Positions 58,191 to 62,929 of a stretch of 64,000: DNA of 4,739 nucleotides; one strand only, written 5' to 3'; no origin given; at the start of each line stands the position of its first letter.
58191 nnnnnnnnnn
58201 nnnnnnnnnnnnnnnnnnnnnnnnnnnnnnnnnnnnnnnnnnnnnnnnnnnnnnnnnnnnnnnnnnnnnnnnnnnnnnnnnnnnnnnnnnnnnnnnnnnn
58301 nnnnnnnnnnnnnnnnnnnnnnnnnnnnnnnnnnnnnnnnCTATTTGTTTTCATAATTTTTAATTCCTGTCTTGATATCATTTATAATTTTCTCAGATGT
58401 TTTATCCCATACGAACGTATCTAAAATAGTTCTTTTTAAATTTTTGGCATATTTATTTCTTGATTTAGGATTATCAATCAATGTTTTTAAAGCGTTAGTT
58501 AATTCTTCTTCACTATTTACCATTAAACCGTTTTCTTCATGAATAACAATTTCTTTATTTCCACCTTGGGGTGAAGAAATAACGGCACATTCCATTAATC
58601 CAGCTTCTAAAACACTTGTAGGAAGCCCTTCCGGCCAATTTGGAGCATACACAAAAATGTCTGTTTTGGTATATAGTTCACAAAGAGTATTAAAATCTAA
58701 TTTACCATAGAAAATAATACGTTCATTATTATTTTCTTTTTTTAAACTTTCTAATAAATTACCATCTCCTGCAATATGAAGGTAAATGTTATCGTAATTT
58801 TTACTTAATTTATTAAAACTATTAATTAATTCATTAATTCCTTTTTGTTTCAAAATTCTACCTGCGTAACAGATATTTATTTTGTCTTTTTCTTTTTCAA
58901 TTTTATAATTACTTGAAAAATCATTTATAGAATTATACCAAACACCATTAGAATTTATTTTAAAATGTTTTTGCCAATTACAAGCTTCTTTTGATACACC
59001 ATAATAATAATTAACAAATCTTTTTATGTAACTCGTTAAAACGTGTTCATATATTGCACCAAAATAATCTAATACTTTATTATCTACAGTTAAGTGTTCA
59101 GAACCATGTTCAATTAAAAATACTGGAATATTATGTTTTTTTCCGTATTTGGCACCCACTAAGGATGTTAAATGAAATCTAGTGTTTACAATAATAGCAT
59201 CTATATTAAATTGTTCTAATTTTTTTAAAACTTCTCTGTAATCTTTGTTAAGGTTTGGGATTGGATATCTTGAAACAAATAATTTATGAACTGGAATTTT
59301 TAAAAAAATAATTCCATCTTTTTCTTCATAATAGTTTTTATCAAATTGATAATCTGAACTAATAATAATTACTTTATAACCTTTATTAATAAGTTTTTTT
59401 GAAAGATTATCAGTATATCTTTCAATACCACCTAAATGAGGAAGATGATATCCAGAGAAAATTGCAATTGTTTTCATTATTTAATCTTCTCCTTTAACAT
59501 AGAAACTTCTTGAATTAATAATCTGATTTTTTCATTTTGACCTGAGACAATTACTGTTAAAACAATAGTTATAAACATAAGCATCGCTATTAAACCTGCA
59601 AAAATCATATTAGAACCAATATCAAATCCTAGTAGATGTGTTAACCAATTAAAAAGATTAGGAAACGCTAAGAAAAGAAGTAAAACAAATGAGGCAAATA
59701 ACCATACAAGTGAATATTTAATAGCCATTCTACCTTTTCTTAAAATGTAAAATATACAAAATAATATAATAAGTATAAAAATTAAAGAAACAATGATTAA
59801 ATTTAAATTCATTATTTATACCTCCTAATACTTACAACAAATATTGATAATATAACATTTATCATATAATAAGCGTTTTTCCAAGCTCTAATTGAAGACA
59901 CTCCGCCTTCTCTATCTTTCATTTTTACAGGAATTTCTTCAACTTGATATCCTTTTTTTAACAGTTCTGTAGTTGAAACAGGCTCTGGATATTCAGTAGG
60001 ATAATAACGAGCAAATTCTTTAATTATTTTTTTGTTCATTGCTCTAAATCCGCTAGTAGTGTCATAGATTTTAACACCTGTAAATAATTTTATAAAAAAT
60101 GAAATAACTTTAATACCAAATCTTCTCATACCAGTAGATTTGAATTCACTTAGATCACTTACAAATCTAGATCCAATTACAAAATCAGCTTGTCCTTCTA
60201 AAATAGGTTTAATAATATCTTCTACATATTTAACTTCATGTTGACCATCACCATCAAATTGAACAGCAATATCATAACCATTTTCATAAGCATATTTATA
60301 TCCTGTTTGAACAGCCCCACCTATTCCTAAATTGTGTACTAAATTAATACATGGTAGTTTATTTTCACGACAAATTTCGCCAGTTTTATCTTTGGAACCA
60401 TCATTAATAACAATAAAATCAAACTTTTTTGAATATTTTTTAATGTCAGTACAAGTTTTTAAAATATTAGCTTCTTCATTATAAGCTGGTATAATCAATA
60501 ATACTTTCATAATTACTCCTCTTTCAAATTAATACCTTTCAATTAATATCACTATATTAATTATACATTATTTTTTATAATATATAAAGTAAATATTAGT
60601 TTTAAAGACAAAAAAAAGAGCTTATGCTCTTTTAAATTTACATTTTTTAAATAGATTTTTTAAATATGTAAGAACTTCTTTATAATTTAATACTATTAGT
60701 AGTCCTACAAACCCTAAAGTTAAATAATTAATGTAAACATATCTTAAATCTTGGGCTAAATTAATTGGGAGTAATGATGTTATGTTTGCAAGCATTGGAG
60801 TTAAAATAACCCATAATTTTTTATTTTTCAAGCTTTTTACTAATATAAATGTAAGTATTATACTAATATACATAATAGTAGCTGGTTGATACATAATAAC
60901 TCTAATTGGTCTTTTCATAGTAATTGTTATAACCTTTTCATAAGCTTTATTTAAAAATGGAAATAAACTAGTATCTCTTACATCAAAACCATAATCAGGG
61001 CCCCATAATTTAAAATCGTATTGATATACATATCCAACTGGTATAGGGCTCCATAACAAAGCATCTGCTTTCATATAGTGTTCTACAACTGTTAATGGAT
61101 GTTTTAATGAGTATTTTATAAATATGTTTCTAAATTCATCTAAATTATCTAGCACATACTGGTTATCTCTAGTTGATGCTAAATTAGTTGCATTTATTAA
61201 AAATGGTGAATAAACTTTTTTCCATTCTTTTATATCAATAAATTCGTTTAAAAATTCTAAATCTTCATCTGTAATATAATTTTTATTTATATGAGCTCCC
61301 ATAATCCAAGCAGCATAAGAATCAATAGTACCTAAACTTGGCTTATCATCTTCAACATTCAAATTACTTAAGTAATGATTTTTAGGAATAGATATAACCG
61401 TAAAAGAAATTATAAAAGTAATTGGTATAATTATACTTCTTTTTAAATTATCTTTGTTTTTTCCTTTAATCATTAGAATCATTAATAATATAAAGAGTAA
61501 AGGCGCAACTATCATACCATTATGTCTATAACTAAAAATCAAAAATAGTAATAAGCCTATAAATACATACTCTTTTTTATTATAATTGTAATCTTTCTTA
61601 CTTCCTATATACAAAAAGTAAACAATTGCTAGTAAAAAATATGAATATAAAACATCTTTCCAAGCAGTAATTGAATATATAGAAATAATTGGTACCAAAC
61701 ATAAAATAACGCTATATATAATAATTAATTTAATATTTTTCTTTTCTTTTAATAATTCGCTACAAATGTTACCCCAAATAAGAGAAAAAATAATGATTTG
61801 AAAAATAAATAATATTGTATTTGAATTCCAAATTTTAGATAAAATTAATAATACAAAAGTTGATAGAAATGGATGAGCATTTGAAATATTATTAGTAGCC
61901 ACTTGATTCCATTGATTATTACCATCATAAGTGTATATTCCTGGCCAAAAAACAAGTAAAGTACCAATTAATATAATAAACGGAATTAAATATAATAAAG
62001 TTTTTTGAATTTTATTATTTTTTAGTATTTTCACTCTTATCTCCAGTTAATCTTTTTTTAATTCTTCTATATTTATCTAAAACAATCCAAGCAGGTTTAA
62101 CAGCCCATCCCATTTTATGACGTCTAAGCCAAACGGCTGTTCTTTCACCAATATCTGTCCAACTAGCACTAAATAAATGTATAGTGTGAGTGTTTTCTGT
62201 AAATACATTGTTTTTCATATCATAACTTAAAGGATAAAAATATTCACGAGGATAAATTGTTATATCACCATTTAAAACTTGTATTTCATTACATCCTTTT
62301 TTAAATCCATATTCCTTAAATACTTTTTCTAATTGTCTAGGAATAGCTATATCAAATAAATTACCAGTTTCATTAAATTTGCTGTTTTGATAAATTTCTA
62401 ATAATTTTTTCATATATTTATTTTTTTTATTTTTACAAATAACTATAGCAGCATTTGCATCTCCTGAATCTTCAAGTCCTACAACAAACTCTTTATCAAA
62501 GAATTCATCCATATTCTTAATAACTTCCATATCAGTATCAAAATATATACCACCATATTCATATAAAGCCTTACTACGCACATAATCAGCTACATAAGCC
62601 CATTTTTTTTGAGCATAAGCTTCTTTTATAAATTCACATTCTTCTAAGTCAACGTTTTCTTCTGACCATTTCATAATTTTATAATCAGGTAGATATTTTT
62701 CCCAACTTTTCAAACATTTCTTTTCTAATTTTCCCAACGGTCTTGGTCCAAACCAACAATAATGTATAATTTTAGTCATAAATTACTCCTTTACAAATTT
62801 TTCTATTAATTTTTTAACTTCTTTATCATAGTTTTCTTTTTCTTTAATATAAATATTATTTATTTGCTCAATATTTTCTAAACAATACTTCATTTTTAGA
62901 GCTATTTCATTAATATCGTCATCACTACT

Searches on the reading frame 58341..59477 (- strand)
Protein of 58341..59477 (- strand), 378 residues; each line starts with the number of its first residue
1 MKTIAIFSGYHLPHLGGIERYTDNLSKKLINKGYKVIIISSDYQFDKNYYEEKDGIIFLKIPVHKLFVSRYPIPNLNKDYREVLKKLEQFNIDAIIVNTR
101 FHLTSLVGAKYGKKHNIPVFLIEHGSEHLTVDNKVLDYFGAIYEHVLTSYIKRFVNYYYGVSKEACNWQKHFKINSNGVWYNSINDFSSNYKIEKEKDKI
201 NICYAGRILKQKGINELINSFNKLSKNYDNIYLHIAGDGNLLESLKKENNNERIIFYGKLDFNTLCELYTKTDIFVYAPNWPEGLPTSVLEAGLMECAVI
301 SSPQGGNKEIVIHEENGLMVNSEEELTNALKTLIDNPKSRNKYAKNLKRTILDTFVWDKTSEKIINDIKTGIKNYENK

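Call 46: search_protein_families(library=pfam, proteins=[window:58341-59477:-], max_evalue=0.001)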
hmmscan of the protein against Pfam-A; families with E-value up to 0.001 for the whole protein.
window:58341-59477:- (378 aa): 5 families
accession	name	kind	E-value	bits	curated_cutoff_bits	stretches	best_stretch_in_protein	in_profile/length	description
PF00534.26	Glycos_transf_1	-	5.7e-32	111.1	26.4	1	192-348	8-170/172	Glycosyl transferases group 1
PF13692.12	Glyco_trans_1_4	-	1.3e-24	87.5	27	1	201-336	3-142/142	Glycosyl transferases group 1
PF13439.12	Glyco_transf_4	-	1.2e-13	51.9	28.5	1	16-185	2-167/170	Glycosyltransferase Family 4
PF13524.12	Glyco_trans_1_2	-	9e-08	32.6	25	1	231-365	15-143/144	Glycosyl transferase-like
PF13579.12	Glyco_trans_4_4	-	0.00012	22.8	29.7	1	16-126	1-104/158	Glycosyl transferase 4-like domain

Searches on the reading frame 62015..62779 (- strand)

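Call 46: search_protein_families(library=pfam, proteins=[window:62015-62779:-], max_evalue=0.001)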
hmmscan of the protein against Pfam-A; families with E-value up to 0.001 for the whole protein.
window:62015-62779:- (254 aa): 3 families
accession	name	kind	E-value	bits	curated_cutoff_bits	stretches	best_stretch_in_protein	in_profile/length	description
PF04488.21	Gly_transf_sug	-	5.7e-17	62.6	23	1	18-97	3-90/93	Glycosyltransferase sugar-binding region containing DXD motif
PF05704.18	Caps_synth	-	3.8e-07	30.2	24.5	1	3-114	48-164/278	Capsular polysaccharide synthesis protein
PF12919.13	TcdA_TcdB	-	1.6e-05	24.8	23.6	1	58-84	168-194/382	TcdA/TcdB catalytic glycosyltransferase domain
